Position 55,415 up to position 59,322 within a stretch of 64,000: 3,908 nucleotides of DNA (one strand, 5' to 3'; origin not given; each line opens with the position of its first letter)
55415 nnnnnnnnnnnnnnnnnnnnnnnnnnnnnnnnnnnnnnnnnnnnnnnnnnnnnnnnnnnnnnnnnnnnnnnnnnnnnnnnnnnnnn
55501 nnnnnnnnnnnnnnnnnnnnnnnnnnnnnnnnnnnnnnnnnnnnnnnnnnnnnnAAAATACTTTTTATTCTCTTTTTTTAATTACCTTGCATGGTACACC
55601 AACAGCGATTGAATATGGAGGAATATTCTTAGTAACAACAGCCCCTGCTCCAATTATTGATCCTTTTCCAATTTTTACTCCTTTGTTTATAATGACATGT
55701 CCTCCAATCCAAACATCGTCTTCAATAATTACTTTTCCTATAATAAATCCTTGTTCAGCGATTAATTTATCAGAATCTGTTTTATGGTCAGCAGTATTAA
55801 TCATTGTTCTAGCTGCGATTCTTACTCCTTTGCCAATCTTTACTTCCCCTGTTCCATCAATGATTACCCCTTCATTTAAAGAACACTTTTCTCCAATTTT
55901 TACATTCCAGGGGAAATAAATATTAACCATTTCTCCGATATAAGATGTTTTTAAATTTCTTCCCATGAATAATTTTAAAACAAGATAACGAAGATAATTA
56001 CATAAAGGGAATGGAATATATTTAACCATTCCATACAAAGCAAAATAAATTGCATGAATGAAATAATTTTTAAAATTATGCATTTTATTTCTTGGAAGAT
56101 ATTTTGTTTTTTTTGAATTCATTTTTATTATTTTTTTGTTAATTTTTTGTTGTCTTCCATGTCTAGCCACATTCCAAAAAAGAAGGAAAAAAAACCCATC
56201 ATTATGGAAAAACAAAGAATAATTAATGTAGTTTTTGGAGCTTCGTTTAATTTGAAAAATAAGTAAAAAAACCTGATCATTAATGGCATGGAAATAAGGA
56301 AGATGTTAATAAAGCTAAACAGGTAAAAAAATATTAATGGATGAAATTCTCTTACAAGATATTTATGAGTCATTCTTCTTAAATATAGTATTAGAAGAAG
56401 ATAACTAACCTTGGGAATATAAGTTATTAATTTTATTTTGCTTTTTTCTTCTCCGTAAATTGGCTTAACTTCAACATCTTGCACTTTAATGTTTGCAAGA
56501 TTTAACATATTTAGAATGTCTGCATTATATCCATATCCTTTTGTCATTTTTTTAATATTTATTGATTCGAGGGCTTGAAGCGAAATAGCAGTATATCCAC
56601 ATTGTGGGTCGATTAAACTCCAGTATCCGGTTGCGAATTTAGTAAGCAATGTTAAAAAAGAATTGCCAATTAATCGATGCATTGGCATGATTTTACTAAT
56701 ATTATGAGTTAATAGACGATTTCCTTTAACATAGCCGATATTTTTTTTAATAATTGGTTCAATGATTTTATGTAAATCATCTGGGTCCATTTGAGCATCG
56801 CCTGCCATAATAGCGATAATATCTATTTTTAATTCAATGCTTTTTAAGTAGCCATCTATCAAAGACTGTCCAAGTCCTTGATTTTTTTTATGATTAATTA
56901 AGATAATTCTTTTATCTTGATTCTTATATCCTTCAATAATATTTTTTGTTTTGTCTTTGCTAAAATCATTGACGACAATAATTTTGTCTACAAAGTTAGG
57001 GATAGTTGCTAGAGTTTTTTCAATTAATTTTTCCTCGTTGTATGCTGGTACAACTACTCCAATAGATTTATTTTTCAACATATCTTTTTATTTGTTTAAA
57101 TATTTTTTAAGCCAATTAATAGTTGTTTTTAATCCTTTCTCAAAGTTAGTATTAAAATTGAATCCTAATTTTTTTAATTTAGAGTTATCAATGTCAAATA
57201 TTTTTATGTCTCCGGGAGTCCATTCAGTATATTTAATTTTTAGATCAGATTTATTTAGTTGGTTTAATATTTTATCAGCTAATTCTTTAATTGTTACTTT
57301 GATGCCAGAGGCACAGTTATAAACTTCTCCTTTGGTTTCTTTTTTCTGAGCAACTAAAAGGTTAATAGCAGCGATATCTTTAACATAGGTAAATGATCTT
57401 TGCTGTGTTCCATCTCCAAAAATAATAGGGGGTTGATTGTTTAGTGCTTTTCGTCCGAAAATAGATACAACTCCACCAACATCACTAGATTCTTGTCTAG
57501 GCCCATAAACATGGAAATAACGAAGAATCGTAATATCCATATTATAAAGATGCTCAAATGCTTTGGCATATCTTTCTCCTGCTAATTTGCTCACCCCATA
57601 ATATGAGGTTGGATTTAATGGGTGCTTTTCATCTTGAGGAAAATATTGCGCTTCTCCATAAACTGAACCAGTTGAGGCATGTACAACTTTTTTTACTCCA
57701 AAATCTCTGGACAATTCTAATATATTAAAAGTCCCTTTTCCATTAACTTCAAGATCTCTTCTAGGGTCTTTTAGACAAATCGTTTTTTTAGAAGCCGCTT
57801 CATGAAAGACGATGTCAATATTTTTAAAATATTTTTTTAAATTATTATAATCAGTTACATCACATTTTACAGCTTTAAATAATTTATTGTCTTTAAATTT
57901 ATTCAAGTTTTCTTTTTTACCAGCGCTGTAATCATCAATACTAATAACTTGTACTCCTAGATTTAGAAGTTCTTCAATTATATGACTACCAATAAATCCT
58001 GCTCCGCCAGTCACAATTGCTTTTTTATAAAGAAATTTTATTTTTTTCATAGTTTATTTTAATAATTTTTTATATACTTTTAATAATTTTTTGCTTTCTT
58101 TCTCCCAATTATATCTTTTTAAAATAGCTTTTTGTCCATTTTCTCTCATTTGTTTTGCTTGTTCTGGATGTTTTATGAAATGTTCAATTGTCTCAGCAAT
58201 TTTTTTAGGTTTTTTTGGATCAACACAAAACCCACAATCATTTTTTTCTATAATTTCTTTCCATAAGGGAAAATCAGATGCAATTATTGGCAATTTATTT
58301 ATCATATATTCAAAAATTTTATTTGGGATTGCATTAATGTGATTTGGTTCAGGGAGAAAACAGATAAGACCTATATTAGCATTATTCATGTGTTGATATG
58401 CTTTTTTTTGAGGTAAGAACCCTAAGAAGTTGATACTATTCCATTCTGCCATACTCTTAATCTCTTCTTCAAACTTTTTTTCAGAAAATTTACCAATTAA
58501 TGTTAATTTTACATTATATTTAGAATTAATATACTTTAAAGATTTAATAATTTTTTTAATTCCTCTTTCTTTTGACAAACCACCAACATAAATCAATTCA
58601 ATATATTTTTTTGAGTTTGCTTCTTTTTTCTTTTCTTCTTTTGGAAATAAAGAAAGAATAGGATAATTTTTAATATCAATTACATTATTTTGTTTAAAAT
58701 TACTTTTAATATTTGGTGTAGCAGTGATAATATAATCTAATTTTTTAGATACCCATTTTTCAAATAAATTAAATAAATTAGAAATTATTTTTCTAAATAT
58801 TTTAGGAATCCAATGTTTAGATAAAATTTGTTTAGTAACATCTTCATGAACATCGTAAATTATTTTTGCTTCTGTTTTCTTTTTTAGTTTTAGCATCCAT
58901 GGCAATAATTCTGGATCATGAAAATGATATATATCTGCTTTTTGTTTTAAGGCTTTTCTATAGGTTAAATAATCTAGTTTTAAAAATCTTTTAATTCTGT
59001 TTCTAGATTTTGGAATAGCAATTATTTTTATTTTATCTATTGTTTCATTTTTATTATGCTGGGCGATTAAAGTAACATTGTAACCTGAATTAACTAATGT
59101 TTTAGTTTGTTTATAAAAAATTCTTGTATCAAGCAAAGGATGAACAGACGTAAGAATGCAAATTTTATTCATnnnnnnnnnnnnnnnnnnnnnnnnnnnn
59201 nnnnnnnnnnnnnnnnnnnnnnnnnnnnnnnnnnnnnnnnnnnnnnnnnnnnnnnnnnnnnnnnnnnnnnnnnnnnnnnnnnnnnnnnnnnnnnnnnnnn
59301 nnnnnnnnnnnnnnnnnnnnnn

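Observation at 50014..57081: Second lipid-linked glycosylation route: ArnC/GtrB-like Und-P-sugar synthase plus a GT-C glycosyltransferase (possibly split into a TM core and a periplasmic partner)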

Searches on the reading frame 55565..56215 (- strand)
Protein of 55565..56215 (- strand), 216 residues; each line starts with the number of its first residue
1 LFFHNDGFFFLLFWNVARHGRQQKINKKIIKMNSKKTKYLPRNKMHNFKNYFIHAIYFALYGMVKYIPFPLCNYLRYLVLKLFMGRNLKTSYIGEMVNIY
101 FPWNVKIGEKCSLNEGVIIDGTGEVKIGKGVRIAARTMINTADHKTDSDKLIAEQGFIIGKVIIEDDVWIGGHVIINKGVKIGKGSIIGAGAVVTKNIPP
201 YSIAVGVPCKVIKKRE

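Call 4: search_protein_families(library=pfam, proteins=[window:55565-56215:-], max_evalue=0.1)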
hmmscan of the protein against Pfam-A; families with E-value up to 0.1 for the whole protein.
window:55565-56215:- (216 aa): 3 families
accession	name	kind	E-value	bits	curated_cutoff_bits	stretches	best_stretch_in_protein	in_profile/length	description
PF00132.30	Hexapep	-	5.5e-13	48.4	27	1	162-196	2-36/36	Bacterial transferase hexapeptide (six repeats)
PF14602.12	Hexapep_2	-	4.6e-08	33.1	27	1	162-196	2-34/34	Hexapeptide repeat of succinyl-transferase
PF25084.1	LbH_EIF2B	-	5.7e-06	26.7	54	1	98-198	3-97/105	EIF2B subunit epsilon LbH domain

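Call 5: search_protein_families(library=ncbifam, proteins=[window:55565-56215:-], max_evalue=0.1)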
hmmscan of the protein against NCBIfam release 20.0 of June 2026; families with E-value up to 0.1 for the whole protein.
window:55565-56215:- (216 aa): 47 families (the best 25 are shown)
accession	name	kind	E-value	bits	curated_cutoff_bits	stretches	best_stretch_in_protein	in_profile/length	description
NF007797.0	PRK10502.1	subfamily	7.4e-29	100.7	192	1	44-215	12-179/183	WcaF family extracellular polysaccharide biosynthesis acetyltransferase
NF007240.0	PRK09677.1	equivalog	1.7e-23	83.2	243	1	90-215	51-184/192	putative lipopolysaccharide biosynthesis O-acetyl transferase WbbJ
NF007076.0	PRK09527.1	equivalog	3.5e-22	78.8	347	1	89-214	60-184/203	galactoside O-acetyltransferase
NF038307.1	EPS_acetyl_HpsU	equivalog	5.5e-22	78.2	305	1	56-214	19-177/178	hormogonium polysaccharide biosynthesis acetyltransferase HpsU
NF007499.0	PRK10092.1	equivalog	2.1e-19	70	314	1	77-214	47-182/183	maltose O-acetyltransferase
TIGR03570.1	NeuD_NnaD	subfamily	7.8e-19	68.1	160.8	1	104-210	99-202/202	NeuD/PglB/VioB family sugar acetyltransferase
TIGR04008.1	WcaF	equivalog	6.2e-17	62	326.3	1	74-215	41-178/180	colanic acid biosynthesis acetyltransferase WcaF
NF000311.1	Vat_ABCDEFH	equivalog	3.2e-15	56.3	300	1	105-215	58-164/201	Vat family streptogramin A O-acetyltransferase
NF000111.1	stregram_VatD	exception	2.2e-14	53.8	400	1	104-215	60-167/209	streptogramin A O-acetyltransferase Vat(D)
NF000101.1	stregram_VatA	exception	3.5e-14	53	450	1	159-215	116-172/219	streptogramin A O-acetyltransferase Vat(A)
TIGR03308.1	phn_thr-fam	hypoth_equivalog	3.8e-14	53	201.65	1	160-215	107-162/204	phosphonate metabolim protein, transferase hexapeptide repeat family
NF041874.1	EPS_EpsC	equivalog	1.1e-13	51.2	150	1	104-215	61-167/168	serine O-acetyltransferase EpsC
TIGR03532.1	DapD_Ac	equivalog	5e-13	49.2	231.75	1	105-214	117-213/231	2,3,4,5-tetrahydropyridine-2,6-dicarboxylate N-acetyltransferase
NF033468.1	stregram_VatI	exception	5.8e-13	49.1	415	1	154-215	105-166/208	streptogramin A O-acetyltransferase Vat(I)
NF000490.1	chloram_CatB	equivalog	7.1e-13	48.3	350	1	159-215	108-164/210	type B chloramphenicol O-acetyltransferase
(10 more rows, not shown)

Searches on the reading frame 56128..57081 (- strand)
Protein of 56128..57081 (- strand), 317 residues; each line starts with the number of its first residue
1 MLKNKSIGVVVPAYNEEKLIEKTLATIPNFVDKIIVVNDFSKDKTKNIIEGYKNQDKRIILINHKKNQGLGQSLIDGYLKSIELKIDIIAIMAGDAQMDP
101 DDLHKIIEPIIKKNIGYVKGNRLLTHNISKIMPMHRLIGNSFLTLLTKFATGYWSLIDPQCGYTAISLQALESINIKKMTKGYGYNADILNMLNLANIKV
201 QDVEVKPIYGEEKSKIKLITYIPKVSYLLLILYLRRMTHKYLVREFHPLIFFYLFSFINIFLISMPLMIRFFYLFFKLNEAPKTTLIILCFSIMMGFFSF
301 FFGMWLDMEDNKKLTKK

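Call 4: search_protein_families(library=pfam, proteins=[window:56128-57081:-], max_evalue=0.1)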
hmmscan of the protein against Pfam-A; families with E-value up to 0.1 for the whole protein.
window:56128-57081:- (317 aa): 4 families
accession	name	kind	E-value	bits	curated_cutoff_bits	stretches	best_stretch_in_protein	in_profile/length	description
PF00535.33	Glycos_transf_2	-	8.2e-24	84.9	23.3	1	9-172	2-165/168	Glycosyl transferase family 2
PF13641.12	Glyco_tranf_2_3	-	1.1e-05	26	27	1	7-131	3-131/230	Glycosyltransferase like family 2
PF10111.15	Glyco_tranf_2_2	-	0.00092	19.2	27.3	1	9-115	2-111/276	Glycosyltransferase like family 2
PF13704.12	Glyco_tranf_2_4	-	0.016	16.1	27.5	1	15-66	2-50/98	Glycosyl transferase family 2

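Call 5: search_protein_families(library=ncbifam, proteins=[window:56128-57081:-], max_evalue=0.1)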
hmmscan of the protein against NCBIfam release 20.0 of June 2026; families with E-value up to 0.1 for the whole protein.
window:56128-57081:- (317 aa): 25 families
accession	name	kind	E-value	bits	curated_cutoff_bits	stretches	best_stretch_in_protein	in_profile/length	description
TIGR04182.1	glyco_TIGR04182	equivalog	3.6e-18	66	325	1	7-308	2-281/293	S-layer glycoprotein N-glycosyltransferase AglJ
TIGR03937.1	PgaC_IcaA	equivalog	1e-14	54.4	422.3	1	4-122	44-163/407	poly-beta-1,6-N-acetyl-D-glucosamine synthase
NF058614.1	PPMAGASynPpgS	equivalog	1.2e-11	44.4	370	1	9-219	4-207/226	polyprenyl-phospho-N-acetylgalactosaminyl synthase PpgS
NF047683.1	TeichurnBiosyTuaG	equivalog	8.6e-11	41.9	400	1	4-117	5-118/252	teichuronic acid biosynthesis protein TuaG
NF047588.1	GlcsyltransPgfSStrep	equivalog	9.7e-10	38.1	500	1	7-122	3-121/308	glycosyltransferase PgfS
NF010496.0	PRK13915.1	equivalog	1.5e-08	34.1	262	1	4-121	30-154/307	glucosyl-3-phosphoglycerate synthase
NF007482.0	PRK10073.1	equivalog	4.6e-06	25.9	423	1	4-73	5-76/334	glycosyltransferase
NF050050.1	ProtGlycPglI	equivalog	1.9e-05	24.2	500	1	7-70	4-71/306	GalNAc(5)-diNAcBac-PP-undecaprenol beta-1,3-glucosyltransferase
NF007986.1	PRK10714.1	equivalog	2.3e-05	23.6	529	1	5-110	6-115/316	undecaprenyl-phosphate 4-deoxy-4-formamido-L-arabinose transferase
NF045692.1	OglycostaseCruG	equivalog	2.4e-05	23.4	600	1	6-82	42-125/386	2'-O-glycosyltransferase CruG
TIGR04283.1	glyco_like_mftF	equivalog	2.6e-05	23.9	182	1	7-60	1-52/221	TIGR04283 family arsenosugar biosynthesis glycosyltransferase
TIGR03992.1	Arch_glmU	subfamily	2.8e-05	23.2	292.1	1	15-108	29-119/393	bifunctional sugar-1-phosphate nucleotidylyltransferase/acetyltransferase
NF053846.1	glyco_with_XrtP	equivalog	4.9e-05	22.2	520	1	9-78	45-119/440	XrtP-associated glycosyltransferase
NF041391.1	DPhHxTase_Halo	equivalog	8.1e-05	21.7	375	1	13-206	3-182/213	dolichyl-phosphate hexose transferase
NF053639.1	Mfer334_fam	equivalog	0.00012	22.1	260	1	15-110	33-126/209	pseudomurein biosynthesis protein PmurB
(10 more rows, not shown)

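Call 11: search_solved_structures(query=window:56128-57081:-, max_evalue=0.001)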
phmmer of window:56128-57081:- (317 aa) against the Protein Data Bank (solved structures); distinct sequences matched with E-value up to 0.001: 3.
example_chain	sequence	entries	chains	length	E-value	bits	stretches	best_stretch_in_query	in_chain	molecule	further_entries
5mlz_A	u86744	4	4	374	3.1e-08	36.8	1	5-178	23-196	Dolichol monophosphate mannose synthase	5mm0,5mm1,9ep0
6p61_A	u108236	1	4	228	0.0001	25.2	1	3-81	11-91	Glycosyltransferase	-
3bcv_A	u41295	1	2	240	0.00043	23.2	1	6-77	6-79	Putative glycosyltransferase protein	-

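Call 48: search_solved_structures(query=A4, max_evalue=0.001)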
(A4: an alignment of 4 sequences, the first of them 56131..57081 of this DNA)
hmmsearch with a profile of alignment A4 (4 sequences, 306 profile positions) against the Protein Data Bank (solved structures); distinct sequences matched with E-value up to 0.001: 36.
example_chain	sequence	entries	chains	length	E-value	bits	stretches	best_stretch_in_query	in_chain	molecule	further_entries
5mlz_A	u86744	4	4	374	1.7e-26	96.6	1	2-286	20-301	Dolichol monophosphate mannose synthase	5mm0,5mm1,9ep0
9bhc_C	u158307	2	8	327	1.9e-18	70.2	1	5-288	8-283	Undecaprenyl-phosphate 4-deoxy-4-formamido-L-arabinose transferase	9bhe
8vxh_A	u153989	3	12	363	2.7e-18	69.7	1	5-288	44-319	Undecaprenyl-phosphate 4-deoxy-4-formamido-L-arabinose transferase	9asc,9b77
9hwj_A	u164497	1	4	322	3.9e-18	69.2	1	5-288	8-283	Undecaprenyl-phosphate 4-deoxy-4-formamido-L-arabinose transferase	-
2z87_A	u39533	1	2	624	1.5e-17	67.2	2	6-104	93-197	Chondroitin synthase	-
2z86_A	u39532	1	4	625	1.5e-17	67.2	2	6-104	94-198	Chondroitin synthase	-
6p61_A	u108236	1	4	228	2.3e-14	56.8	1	1-99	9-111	Glycosyltransferase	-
5eke_A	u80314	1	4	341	1.7e-13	53.9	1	6-172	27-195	Uncharacterized glycosyltransferase sll0501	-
5ekp_C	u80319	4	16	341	1.7e-13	53.9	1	6-172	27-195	Uncharacterized glycosyltransferase sll0501 | Glycosyltransferase sll0501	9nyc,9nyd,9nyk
9nye_A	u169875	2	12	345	1.8e-13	53.9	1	6-172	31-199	Glycosyltransferase sll0501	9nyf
3bcv_A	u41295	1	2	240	1.1e-09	41.5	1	6-96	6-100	Putative glycosyltransferase protein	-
5hea_A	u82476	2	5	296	5.5e-09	39.1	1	5-116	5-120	Putative glycosyltransferase (GalT1)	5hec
5tze_C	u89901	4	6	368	6.6e-08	35.5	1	6-63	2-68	Glycosyl transferase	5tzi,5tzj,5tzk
5tz8_A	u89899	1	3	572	1.9e-07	34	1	6-63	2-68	Glycosyl transferase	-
22ao_A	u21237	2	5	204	2.2e-07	33.8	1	8-105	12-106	GmaR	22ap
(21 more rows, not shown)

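Call 73: predict_structure(protein=window:56131-57081:-)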
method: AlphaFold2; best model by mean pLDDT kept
length: 317 residues; sequences in the alignment: 1
mean_pLDDT: 49.0   pTM: 0.34
mean pLDDT of the five models: 49.0, 47.2, 42.0, 41.7, 39.6
residues with pLDDT >= 90: 0; 70-90: 51; 50-70: 109; < 50: 157
segments of 3 or more residues with pLDDT < 50: 1-4, 67-83, 114-246
pLDDT, mean of each block of 10 residues (from residue 1): 53 65 66 68 60 58 54 43 54 55 58 40 25 27 32 25 27 26 32 33 26 23 29 38 50 72 77 70 72 81 78 55
secondary structure, 60 per line:
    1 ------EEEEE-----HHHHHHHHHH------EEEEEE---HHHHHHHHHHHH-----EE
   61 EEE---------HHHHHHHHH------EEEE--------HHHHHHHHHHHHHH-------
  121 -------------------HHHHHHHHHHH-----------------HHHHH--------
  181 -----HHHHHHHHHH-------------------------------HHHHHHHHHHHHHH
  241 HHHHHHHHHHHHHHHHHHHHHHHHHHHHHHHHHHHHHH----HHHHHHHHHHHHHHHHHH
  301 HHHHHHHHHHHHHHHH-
elements in order: E7-11 H17-26 E33-38 H42-53 E59-63 H73-81 E88-91 H100-113 H140-150 H168-172 H186-195 H227-278 H283-316

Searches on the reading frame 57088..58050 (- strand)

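Call 4: search_protein_families(library=pfam, proteins=[window:57088-58050:-], max_evalue=0.1)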
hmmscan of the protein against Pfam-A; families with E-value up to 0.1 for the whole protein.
window:57088-58050:- (320 aa): 17 families
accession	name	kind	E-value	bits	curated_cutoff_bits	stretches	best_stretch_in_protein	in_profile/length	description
PF01370.27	Epimerase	-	7.1e-63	212.7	20.9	1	12-247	2-240/240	NAD dependent epimerase/dehydratase family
PF16363.11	GDP_Man_Dehyd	-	5.5e-56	190.9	27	1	12-309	1-331/332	GDP-mannose 4,6 dehydratase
PF01073.25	3Beta_HSD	-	7.7e-26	91.2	22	1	12-264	1-267/280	3-beta hydroxysteroid dehydrogenase/isomerase family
PF02719.21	Polysacc_synt_2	-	3.7e-23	82.6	20.2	1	12-280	2-266/293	Polysaccharide biosynthesis protein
PF04321.23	RmlD_sub_bind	-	8.7e-23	81.2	27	1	11-273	3-239/287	RmlD substrate binding domain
PF07993.18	NAD_binding_4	-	2e-13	50.6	20.1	1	13-188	1-210/258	Male sterility protein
PF13460.12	NAD_binding_10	-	2.2e-12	47.6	27.2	1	15-179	1-144/184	NAD(P)H-binding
PF00106.31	adh_short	-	4.9e-08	33.1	26.6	1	9-110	1-115/195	short chain dehydrogenase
PF01488.26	Shikimate_DH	-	2.5e-05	24.8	24.3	1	6-95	9-93/138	Shikimate / quinate 5-dehydrogenase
PF05368.20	NmrA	-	0.00042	20.4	27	1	9-86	3-78/298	NmrA-like family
PF08659.16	KR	-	0.00045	20.6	22.6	1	12-79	4-76/180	KR domain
PF03435.24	Sacchrp_dh_NADP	-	0.0023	18.7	25.1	1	16-81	5-72/129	Saccharopine dehydrogenase NADP binding domain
PF13561.12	adh_short_C2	-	0.0044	17.1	27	1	20-90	8-84/236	Enoyl-(Acyl carrier protein) reductase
PF18562.6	CIDR1_gamma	-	0.021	15.2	25.3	1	33-64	4-35/52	Cysteine-Rich Interdomain Region 1 gamma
PF00899.27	ThiF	-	0.035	13.7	28.1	0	11-51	22-62/238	ThiF family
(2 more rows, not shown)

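Call 5: search_protein_families(library=ncbifam, proteins=[window:57088-58050:-], max_evalue=0.1)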
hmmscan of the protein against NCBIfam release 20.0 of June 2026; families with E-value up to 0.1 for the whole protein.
window:57088-58050:- (320 aa): 136 families (the best 25 are shown)
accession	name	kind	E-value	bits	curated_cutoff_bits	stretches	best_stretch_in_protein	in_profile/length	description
TIGR01181.1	dTDP_gluc_dehyt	equivalog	1e-52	179.3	365.1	1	11-315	2-312/321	dTDP-glucose 4,6-dehydratase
TIGR04180.1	EDH_00030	hypoth_equivalog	2.6e-52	177.8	475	1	12-273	2-263/297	NAD-dependent 4,6-dehydratase LegB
TIGR01179.1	galE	equivalog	1.5e-45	155.5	262.3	1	12-317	3-328/332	UDP-glucose 4-epimerase GalE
NF011728.1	PRK15181.1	equivalog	6.9e-42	143.7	760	1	5-314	12-337/348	Vi polysaccharide biosynthesis UDP-N-acetylglucosaminuronic acid C-4 epimerase TviC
TIGR02197.1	heptose_epim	equivalog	2.1e-39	135.6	274.6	1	12-283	2-276/316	ADP-glyceromanno-heptose 6-epimerase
NF008360.0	PRK11150.1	equivalog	3.6e-26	92.1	452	1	12-315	3-307/310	ADP-glyceromanno-heptose 6-epimerase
NF007490.0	PRK10084.1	subfamily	1.4e-25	90.1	649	1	10-314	2-334/361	dTDP-glucose 4,6-dehydratase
NF007582.0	PRK10217.1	equivalog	1.8e-22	79.9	698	1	9-314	2-331/355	dTDP-glucose 4,6-dehydratase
NF007956.0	PRK10675.1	subfamily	4.5e-22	78.6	394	1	11-314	3-329/338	UDP-glucose 4-epimerase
TIGR03466.1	HpnA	hypoth_equivalog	1.7e-20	73.2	367.65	1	10-244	2-226/327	hopanoid-associated sugar epimerase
TIGR01472.1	gmd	equivalog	4.8e-20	72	415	1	9-267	1-270/342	GDP-mannose 4,6-dehydratase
TIGR01214.1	rmlD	equivalog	8.1e-20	71.1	224.05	1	12-278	3-239/285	dTDP-4-dehydrorhamnose reductase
NF047922.1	GDPFucSynFcl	equivalog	7.4e-18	65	500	1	62-314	36-301/308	GDP-L-fucose synthase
NF042423.1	oxyalk_red_Shew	equivalog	3.2e-17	62.6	580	1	3-265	3-257/331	2-alkyl-3-oxoalkanoate reductase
NF005998.1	PRK08125.1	equivalog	5.7e-17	61.3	777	1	9-276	316-596/649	bifunctional UDP-4-amino-4-deoxy-L-arabinose formyltransferase/UDP-glucuronic acid oxidase ArnA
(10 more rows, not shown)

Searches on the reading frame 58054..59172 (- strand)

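Call 4: search_protein_families(library=pfam, proteins=[window:58054-59172:-], max_evalue=0.1)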
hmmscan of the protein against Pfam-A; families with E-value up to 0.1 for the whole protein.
window:58054-59172:- (372 aa): 7 families
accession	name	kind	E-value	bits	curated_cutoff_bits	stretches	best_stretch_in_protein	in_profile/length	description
PF00534.26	Glycos_transf_1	-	5.5e-26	91.6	26.4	1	179-348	4-171/172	Glycosyl transferases group 1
PF13692.12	Glyco_trans_1_4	-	5.7e-18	66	27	1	193-334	4-141/142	Glycosyl transferases group 1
PF13439.12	Glyco_transf_4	-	6e-11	43.1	28.5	1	22-162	11-151/170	Glycosyltransferase Family 4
PF13524.12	Glyco_trans_1_2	-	4.1e-10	40.2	25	1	216-364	10-143/144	Glycosyl transferase-like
PF13579.12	Glyco_trans_4_4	-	0.00027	21.7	29.7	1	22-160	10-143/158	Glycosyl transferase 4-like domain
PF00825.24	Ribonuclease_P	-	0.086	13.3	22.3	0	55-81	55-81/109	Ribonuclease P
PF01656.29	CbiA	-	0.092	13.1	25.4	0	157-259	53-115/125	CobQ/CobB/MinD/ParA nucleotide binding domain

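Call 5: search_protein_families(library=ncbifam, proteins=[window:58054-59172:-], max_evalue=0.1)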
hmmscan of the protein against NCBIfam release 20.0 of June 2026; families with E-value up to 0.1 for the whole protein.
window:58054-59172:- (372 aa): 29 families (the best 25 are shown)
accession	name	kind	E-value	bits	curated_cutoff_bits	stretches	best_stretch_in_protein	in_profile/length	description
NF041876.1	EPS_EpsE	equivalog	2.2e-16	60.1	400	1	177-362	201-388/389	exopolysaccharide biosynthesis GT4 family glycosyltransferase EpsE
TIGR04063.1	stp3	hypoth_equivalog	5.2e-15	55.2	442.05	1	165-371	189-396/397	TIGR04063 family PEP-CTERM/XrtA system glycosyltransferase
TIGR04157.1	glyco_rSAM_CFB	subfamily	2.9e-13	49.6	400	1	144-367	169-406/406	TIGR04157 family glycosyltransferase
NF047684.1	TeichurnBiosyTuaC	equivalog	1.3e-12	47.3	550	1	145-371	165-390/391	teichuronic acid biosynthesis protein TuaC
TIGR02149.1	glgA_Coryne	subfamily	1.6e-12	47.3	302.4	1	162-370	175-390/391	glycogen synthase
NF053787.1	GlcN_PG_synth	equivalog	1.6e-12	47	480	1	40-371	46-360/361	N-acetylglucosaminyl phosphatidylglycerol synthase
TIGR03999.1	thiol_BshA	equivalog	2e-12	46.8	273.7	1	163-371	174-374/375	N-acetyl-alpha-D-glucosaminyl L-malate synthase BshA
NF046085.1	XrtY_assoc_Gly1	equivalog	1.7e-11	43.6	400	1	154-371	174-385/387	XrtY-associated glycosyltransferase XYAG1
NF041010.1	glycosy_Agl16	equivalog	2.4e-11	43.1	575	1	92-370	95-351/352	glycosylation protein Agl16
NF038255.1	exopoly_VpsD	equivalog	6.2e-11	41.8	300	1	46-343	65-360/381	VpsD family glycosyltransferase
TIGR02470.1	sucr_synth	equivalog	1.7e-10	39.7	810.4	1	278-366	652-744/784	sucrose synthase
TIGR03088.1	stp2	hypoth_equivalog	1.2e-09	37.7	409.05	1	124-371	127-374/374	TIGR03088 family PEP-CTERM/XrtA system glycosyltransferase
NF038295.1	EPS_HpsP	equivalog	4.8e-09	35.7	550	1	187-371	204-388/388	hormogonium polysaccharide biosynthesis glycosyltransferase HpsP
NF038298.1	EPS_HpsO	equivalog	6.5e-09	35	575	1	193-371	204-388/388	hormogonium polysaccharide biosynthesis glycosyltransferase HpsO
NF047676.1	TeichurnBiosyTuaH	equivalog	7.7e-09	34.9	550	1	90-365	106-382/384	teichuronic acid biosynthesis protein TuaH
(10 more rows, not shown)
